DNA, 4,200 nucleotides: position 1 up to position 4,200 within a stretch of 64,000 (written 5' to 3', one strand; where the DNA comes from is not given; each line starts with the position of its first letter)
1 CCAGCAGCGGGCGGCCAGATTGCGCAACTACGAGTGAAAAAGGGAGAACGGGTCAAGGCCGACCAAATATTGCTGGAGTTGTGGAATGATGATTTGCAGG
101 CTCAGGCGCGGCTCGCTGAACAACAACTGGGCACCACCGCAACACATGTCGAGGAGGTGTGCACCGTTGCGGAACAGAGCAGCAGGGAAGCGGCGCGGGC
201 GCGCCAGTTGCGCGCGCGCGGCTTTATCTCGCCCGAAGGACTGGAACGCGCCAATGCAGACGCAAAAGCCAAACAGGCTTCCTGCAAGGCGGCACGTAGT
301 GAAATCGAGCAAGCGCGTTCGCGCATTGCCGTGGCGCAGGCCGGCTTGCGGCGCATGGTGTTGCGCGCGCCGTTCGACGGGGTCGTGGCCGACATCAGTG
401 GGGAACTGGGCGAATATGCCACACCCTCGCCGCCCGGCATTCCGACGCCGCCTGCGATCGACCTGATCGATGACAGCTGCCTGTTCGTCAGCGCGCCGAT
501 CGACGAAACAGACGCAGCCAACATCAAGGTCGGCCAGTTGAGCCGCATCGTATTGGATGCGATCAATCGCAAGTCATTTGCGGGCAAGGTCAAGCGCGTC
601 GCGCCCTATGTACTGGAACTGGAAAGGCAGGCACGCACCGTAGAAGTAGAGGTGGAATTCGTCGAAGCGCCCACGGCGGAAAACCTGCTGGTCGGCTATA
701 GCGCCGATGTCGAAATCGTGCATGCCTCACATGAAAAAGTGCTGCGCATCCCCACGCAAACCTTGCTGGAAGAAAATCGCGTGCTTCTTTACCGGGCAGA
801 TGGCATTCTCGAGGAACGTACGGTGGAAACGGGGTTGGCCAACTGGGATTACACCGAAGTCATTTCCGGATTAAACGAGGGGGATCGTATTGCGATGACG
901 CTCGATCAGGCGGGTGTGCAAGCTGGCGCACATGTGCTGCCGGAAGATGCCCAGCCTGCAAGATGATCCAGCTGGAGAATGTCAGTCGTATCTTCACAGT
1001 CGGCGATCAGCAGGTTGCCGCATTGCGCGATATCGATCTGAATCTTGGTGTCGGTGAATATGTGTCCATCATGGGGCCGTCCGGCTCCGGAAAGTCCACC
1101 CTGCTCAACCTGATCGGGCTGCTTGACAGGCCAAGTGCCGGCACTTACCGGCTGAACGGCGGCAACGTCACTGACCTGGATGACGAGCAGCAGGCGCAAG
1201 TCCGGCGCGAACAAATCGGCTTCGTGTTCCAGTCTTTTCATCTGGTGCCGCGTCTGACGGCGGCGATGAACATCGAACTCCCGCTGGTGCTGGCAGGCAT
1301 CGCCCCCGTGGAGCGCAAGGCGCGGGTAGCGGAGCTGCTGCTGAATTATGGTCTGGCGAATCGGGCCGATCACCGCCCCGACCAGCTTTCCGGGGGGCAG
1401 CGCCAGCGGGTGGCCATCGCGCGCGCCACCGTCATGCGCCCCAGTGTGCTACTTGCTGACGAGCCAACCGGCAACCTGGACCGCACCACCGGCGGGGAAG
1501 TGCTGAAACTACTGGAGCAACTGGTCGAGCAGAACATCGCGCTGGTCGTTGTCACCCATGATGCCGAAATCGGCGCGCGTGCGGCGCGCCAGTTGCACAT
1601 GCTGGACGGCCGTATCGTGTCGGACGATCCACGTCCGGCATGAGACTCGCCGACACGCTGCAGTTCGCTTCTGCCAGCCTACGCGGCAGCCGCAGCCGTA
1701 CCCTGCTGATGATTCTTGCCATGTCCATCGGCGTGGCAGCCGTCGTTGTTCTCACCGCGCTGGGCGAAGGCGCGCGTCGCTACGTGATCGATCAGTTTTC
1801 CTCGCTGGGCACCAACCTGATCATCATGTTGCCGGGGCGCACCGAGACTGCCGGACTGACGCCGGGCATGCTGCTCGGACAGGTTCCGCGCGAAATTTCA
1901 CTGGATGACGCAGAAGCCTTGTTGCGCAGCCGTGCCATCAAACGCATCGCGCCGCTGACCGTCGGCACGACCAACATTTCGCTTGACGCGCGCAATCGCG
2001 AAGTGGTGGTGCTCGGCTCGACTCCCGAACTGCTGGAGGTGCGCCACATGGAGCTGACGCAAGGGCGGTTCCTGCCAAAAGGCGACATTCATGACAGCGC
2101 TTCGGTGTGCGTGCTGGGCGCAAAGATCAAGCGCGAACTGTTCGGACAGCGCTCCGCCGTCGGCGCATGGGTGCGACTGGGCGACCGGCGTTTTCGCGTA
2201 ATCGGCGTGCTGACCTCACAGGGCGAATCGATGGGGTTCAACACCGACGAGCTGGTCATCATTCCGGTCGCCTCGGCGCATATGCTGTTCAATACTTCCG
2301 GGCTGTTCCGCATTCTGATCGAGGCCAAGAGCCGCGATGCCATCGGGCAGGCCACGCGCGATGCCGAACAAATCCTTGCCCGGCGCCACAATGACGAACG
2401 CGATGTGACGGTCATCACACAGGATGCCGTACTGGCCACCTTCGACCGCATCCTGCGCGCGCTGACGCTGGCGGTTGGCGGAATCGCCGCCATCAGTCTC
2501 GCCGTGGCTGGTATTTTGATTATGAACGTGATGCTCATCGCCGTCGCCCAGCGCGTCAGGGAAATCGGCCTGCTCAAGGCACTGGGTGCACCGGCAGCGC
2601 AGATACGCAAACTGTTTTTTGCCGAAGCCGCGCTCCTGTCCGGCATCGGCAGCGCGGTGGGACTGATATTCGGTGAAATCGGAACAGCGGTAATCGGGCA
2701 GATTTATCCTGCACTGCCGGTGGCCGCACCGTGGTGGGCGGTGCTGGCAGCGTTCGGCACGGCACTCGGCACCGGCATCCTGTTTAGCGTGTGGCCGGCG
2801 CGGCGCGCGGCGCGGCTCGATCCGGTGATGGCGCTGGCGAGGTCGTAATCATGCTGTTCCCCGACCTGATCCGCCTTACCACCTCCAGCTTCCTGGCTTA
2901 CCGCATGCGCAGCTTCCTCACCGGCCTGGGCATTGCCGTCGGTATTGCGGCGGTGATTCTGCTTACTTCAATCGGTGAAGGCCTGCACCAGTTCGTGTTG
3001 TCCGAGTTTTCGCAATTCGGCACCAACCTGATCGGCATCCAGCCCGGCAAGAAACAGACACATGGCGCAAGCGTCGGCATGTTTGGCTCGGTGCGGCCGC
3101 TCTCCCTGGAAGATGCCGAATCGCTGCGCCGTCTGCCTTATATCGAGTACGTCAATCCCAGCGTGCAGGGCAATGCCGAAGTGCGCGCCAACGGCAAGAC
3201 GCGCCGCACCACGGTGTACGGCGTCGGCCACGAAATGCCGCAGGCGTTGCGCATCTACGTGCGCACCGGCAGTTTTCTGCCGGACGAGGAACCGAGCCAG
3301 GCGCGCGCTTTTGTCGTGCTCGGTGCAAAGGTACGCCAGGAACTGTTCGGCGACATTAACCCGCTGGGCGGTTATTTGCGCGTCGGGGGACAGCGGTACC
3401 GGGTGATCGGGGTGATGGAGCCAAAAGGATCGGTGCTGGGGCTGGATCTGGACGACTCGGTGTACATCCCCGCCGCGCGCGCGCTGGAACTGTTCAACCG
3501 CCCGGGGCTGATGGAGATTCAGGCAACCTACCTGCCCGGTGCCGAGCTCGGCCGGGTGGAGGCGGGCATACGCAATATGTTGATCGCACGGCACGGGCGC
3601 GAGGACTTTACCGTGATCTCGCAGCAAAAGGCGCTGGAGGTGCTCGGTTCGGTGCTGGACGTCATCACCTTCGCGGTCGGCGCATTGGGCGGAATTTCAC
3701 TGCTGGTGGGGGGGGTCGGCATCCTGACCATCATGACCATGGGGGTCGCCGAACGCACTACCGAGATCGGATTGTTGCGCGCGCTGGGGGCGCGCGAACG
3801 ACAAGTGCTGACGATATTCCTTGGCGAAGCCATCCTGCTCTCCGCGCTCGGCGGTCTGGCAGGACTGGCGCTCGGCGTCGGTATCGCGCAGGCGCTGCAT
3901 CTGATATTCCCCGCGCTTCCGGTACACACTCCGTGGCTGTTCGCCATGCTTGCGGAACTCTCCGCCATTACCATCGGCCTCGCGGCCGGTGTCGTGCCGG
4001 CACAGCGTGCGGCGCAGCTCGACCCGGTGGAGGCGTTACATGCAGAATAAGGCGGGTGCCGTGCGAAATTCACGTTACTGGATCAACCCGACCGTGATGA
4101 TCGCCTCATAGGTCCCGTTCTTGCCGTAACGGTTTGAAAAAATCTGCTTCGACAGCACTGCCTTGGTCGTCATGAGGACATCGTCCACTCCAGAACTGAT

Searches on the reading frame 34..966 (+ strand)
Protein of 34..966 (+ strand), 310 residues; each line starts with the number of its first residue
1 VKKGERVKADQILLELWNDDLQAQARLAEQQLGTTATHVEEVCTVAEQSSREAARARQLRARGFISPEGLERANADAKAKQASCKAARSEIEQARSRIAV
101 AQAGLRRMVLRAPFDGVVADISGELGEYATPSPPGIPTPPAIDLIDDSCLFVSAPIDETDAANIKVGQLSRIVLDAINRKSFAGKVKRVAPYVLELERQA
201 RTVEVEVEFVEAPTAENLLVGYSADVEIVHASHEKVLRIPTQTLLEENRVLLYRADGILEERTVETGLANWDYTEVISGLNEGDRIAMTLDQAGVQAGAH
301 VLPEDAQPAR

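Call 81: search_protein_families(library=pfam, max_evalue=1e-8, proteins=[window:34-966:+])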
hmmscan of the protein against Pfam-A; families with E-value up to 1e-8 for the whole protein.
window:34-966:+ (310 aa): 2 families
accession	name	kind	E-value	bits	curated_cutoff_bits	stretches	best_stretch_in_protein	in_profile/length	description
PF16576.10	HlyD_D23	-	5.1e-12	46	30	1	3-209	38-201/214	Barrel-sandwich domain of CusB or HlyD membrane-fusion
PF13437.12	HlyD_3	-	3.8e-11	44.1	22.2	0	109-210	1-94/106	HlyD family secretion protein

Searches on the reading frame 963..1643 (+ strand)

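Call 81: search_protein_families(library=pfam, max_evalue=1e-8, proteins=[window:963-1643:+])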
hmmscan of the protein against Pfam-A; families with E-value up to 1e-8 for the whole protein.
window:963-1643:+ (226 aa): 1 family
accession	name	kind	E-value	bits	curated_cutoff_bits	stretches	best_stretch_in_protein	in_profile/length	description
PF00005.33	ABC_tran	-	1.5e-34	120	25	1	21-169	1-136/137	ABC transporter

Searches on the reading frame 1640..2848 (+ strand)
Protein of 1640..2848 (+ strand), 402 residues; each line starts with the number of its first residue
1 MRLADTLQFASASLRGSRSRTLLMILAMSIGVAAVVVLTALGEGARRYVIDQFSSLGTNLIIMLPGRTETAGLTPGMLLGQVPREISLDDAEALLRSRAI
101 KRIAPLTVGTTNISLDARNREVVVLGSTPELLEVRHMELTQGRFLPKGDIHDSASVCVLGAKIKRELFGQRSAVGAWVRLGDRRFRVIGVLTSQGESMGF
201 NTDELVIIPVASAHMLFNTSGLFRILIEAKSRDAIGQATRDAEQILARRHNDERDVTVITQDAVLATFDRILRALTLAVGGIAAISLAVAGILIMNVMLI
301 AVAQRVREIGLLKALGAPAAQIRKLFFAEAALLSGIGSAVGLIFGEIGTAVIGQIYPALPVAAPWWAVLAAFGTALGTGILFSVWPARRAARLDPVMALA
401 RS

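Call 81: search_protein_families(library=pfam, max_evalue=1e-8, proteins=[window:1640-2848:+])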
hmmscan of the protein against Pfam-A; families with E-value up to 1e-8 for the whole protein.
window:1640-2848:+ (402 aa): 2 families
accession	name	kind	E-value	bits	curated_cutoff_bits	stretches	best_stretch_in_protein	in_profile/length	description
PF12704.14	MacB_PCD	-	4.3e-43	148.5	27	1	21-244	1-206/207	MacB-like periplasmic core domain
PF02687.27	FtsX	-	1.2e-22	80.7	25.5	1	282-395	3-120/120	FtsX-like permease C-terminal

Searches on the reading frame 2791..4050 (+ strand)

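Call 81: search_protein_families(library=pfam, max_evalue=1e-8, proteins=[window:2791-4050:+])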
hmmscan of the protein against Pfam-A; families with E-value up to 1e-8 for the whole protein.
window:2791-4050:+ (419 aa): 2 families
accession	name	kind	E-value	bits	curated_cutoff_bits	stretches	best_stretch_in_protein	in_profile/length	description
PF12704.14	MacB_PCD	-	1.4e-41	143.5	27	1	41-262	1-206/207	MacB-like periplasmic core domain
PF02687.27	FtsX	-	3.8e-19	69.3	25.5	1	299-412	3-120/120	FtsX-like permease C-terminal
